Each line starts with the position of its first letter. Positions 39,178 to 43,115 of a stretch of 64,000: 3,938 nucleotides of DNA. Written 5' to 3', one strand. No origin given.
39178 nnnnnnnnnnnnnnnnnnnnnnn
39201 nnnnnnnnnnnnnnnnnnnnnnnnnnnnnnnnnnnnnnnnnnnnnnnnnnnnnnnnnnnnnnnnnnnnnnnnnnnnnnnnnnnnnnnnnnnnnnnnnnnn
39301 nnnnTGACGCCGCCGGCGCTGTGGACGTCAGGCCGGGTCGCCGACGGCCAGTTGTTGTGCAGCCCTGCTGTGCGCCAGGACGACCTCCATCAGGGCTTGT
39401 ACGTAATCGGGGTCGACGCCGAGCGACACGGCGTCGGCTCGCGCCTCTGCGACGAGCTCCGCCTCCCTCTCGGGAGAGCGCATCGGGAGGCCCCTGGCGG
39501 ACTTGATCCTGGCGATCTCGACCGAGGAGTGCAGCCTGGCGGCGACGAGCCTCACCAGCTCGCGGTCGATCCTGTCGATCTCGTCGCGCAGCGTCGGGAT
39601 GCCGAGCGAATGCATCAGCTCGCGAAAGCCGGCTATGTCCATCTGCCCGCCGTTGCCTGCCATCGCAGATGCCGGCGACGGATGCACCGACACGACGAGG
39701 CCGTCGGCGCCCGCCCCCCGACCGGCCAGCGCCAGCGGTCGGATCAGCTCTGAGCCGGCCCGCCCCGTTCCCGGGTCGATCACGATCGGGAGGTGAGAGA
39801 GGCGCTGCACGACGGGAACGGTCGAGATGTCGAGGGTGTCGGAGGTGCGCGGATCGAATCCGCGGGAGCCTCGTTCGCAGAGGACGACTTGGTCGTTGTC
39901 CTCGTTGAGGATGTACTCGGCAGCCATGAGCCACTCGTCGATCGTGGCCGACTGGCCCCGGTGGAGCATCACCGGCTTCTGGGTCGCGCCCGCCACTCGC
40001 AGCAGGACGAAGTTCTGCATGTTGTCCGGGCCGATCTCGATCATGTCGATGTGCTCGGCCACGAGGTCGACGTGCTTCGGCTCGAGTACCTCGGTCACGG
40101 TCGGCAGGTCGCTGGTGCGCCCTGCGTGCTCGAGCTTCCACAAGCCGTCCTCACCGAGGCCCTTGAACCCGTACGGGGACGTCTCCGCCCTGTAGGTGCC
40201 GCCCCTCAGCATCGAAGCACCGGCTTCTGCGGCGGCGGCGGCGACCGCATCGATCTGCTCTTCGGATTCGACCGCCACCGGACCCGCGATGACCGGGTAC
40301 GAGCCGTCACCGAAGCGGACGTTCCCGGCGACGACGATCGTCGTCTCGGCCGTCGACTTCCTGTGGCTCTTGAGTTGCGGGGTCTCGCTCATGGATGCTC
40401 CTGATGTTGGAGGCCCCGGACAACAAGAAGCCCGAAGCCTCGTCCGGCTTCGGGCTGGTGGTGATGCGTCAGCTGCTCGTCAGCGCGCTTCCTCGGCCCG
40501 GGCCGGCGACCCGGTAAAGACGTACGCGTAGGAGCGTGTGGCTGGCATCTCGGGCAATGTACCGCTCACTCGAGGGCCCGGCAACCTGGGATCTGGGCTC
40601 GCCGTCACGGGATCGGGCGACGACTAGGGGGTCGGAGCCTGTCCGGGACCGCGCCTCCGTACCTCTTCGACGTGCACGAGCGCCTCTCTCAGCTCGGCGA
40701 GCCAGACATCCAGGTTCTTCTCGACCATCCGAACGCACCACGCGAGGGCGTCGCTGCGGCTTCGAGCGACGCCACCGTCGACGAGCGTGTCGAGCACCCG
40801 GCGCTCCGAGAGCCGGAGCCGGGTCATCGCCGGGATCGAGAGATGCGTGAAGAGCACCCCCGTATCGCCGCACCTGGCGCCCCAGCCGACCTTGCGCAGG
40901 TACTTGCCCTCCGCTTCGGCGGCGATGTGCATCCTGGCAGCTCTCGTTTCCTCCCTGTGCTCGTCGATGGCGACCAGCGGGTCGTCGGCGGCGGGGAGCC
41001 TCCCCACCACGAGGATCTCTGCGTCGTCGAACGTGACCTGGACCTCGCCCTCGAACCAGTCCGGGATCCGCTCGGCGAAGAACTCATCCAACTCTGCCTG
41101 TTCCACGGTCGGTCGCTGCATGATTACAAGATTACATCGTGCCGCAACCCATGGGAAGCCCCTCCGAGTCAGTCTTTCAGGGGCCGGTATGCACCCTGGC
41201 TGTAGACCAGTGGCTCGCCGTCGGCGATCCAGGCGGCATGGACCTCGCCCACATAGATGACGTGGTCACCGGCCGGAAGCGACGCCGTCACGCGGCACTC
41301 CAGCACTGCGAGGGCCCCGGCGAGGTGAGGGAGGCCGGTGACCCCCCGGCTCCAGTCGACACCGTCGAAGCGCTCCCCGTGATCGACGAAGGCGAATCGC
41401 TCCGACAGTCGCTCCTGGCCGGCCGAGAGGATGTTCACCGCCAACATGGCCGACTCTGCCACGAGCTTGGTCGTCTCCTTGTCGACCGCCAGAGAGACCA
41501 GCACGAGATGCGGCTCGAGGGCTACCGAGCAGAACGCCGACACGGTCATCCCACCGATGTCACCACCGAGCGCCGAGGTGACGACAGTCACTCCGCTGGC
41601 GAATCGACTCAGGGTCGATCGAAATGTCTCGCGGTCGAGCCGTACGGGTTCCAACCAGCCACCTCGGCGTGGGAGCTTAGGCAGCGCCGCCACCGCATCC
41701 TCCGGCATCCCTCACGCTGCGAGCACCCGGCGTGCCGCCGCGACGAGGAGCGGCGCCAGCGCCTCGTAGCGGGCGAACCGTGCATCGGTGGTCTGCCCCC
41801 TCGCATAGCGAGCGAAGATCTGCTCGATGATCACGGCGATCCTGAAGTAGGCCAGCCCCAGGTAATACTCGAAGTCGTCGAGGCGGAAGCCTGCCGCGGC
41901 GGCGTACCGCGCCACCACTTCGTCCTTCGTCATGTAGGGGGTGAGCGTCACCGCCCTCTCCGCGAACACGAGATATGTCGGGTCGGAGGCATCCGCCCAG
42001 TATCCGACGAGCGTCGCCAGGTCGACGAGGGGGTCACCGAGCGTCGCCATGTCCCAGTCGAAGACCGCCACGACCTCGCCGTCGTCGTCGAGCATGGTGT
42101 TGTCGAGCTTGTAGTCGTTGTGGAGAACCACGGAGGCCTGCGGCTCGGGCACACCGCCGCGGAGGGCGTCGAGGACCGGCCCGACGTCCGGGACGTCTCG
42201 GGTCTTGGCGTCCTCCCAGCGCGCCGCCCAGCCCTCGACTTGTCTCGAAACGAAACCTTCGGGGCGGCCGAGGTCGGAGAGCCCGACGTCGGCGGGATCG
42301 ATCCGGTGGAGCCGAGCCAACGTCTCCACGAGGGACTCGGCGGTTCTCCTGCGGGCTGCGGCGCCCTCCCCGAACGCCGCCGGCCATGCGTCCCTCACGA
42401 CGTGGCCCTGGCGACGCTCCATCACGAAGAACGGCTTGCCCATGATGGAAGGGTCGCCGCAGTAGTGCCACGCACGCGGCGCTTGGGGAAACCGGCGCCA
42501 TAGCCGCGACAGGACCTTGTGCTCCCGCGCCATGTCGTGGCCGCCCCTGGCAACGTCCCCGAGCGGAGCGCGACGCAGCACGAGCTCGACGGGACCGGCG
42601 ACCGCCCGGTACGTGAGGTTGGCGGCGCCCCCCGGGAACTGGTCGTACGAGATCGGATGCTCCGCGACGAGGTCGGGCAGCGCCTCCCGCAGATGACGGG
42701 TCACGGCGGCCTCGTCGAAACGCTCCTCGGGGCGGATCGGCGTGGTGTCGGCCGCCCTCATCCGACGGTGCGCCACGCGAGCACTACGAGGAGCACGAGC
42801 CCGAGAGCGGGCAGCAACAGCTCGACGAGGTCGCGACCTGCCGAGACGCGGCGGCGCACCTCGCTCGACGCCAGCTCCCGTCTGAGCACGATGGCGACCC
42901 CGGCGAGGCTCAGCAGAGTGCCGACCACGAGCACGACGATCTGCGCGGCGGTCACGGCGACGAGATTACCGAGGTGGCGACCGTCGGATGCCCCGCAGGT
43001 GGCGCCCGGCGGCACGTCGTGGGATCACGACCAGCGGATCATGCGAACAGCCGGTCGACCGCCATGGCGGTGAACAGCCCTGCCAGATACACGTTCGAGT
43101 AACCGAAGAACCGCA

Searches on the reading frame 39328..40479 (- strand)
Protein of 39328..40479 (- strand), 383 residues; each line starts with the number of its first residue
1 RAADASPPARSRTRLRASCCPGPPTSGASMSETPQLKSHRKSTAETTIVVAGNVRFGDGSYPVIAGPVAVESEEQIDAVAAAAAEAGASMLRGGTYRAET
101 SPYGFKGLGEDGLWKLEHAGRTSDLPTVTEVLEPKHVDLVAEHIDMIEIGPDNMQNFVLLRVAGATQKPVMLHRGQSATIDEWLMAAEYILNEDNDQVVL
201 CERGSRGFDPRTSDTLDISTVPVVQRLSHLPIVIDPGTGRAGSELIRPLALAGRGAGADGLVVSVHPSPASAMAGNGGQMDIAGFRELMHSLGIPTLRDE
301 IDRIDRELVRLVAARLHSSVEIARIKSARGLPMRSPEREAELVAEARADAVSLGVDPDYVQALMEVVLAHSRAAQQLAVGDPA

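Call 12: search_protein_families(library=ncbifam, proteins=[window:39328-40479:-], max_evalue=0.00001)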
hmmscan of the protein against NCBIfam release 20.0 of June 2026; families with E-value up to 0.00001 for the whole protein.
window:39328-40479:- (383 aa): 23 families
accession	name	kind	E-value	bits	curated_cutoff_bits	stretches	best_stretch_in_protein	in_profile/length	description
NF006421.0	PRK08673.1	subfamily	1.3e-90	304.1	335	1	33-292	67-326/338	3-deoxy-7-phosphoheptulonate synthase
NF009239.0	PRK12595.1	equivalog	2.8e-89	299.6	279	1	35-292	93-350/360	bifunctional 3-deoxy-7-phosphoheptulonate synthase/chorismate mutase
TIGR01361.1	DAHP_synth_Bsub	equivalog_domain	1.6e-87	293.2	267.75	1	40-292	5-257/260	3-deoxy-7-phosphoheptulonate synthase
NF009933.0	PRK13396.1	subfamily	1.8e-74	250.8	486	1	51-307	91-347/352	3-deoxy-7-phosphoheptulonate synthase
NF041229.1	BagF_FevY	exception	4.6e-74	249.6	700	1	39-302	69-327/340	phospho-2-dehydro-3-deoxyheptonate aldolase BagF/FevY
TIGR01362.1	KDO8P_synth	equivalog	1e-18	67.4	314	1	63-292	5-249/258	3-deoxy-8-phosphooctulonate synthase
NF003543.0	PRK05198.1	equivalog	2.6e-17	62.8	242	1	60-292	17-264/273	3-deoxy-8-phosphooctulonate synthase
NF008400.0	PRK11199.1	equivalog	2e-16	59.9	273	1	295-375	6-86/374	bifunctional chorismate mutase/prephenate dehydrogenase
TIGR01799.1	CM_T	equivalog_domain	1.8e-15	56.8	95.9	1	296-371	3-78/83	chorismate mutase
TIGR01803.1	CM-like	subfamily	1.6e-14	53.8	73.35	1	296-369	3-76/82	chorismate mutase family protein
TIGR01791.2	CM_archaeal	equivalog_domain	2.6e-14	53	66.95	1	296-375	3-82/83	chorismate mutase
NF004925.0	PRK06285.1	equivalog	1e-11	44.8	77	1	297-376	12-91/99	chorismate mutase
NF006691.0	PRK09239.1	equivalog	3.3e-10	40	120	1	294-370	12-88/108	chorismate mutase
NF009109.0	PRK12457.1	equivalog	5.9e-10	38.9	457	1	102-275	64-248/281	3-deoxy-8-phosphooctulonate synthase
TIGR01795.1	CM_mono_cladeE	equivalog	1.4e-09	38.4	107.55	1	295-371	6-82/94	chorismate mutase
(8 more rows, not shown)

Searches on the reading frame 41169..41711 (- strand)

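Call 12: search_protein_families(library=ncbifam, proteins=[window:41169-41711:-], max_evalue=0.00001)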
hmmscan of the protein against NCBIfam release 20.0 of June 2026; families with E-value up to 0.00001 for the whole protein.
window:41169-41711:- (180 aa): 8 families
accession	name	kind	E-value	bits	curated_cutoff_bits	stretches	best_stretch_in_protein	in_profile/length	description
NF042921.1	HpaC_Thermus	equivalog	4.8e-33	114.3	200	1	27-178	2-149/150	4-hydroxyphenylacetate 3-monooxygenase reductase subunit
NF052639.1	FlvnRedFerAPor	equivalog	2.1e-32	112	260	1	29-176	6-153/158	flavin reductase FerA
NF045919.1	HphnlacHdxRed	equivalog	1.7e-30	106.2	340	1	24-176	4-156/309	p-hydroxyphenylacetate 3-hydroxylase reductase component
NF045630.1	monooxsub_HsaB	equivalog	8.5e-28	97.4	230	1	25-176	5-157/186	3-hydroxy-9,10-secoandrosta-1,3,5(10)-triene-9,17-dione monooxygenase reductase subunit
NF045733.1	StyMonoxStyB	equivalog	4.8e-27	94.8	200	1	29-175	3-146/150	styrene monooxygenase NADH-dependent flavin reductase subunit StyB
TIGR03615.1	RutF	equivalog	1.3e-24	87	254.75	1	26-176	2-154/156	NADH-dependent FMN reductase RutF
TIGR02296.1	HpaC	equivalog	2.6e-19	69.8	205.95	1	30-177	1-152/154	4-hydroxyphenylacetate 3-monooxygenase, reductase component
NF012030.0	PRK15486.1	equivalog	8.7e-16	58.1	315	1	27-178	7-162/170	4-hydroxyphenylacetate 3-monooxygenase reductase subunit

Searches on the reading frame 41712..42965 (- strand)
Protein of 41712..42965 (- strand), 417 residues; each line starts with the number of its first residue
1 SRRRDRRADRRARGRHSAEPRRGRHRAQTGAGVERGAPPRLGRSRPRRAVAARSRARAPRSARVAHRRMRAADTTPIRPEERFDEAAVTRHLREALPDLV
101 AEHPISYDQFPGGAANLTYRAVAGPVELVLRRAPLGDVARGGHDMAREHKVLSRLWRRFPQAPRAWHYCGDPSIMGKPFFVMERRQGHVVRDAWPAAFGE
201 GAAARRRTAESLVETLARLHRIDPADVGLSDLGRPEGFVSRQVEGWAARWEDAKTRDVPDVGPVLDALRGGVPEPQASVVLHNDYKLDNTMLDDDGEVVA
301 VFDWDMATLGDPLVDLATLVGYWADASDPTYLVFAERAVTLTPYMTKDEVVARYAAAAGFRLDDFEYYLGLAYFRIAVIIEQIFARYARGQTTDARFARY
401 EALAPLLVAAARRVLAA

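Call 12: search_protein_families(library=ncbifam, proteins=[window:41712-42965:-], max_evalue=0.00001)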
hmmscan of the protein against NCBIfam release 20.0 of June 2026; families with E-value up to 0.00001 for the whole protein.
window:41712-42965:- (417 aa): 3 families
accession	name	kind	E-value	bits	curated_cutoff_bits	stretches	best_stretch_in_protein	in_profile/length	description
NF033068.1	APH_3p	equivalog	5.8e-07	29.3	205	1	126-320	35-216/255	APH(3') family aminoglycoside O-phosphotransferase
NF000255.1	macrolide_MphF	exception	3.1e-06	26.8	650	1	126-340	44-253/299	Mph(F) family macrolide 2'-phosphotransferase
NF038156.1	lant_syn_V_LxmK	equivalog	4.3e-06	26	315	1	276-356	189-267/347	class V lanthionine synthetase subunit LxmK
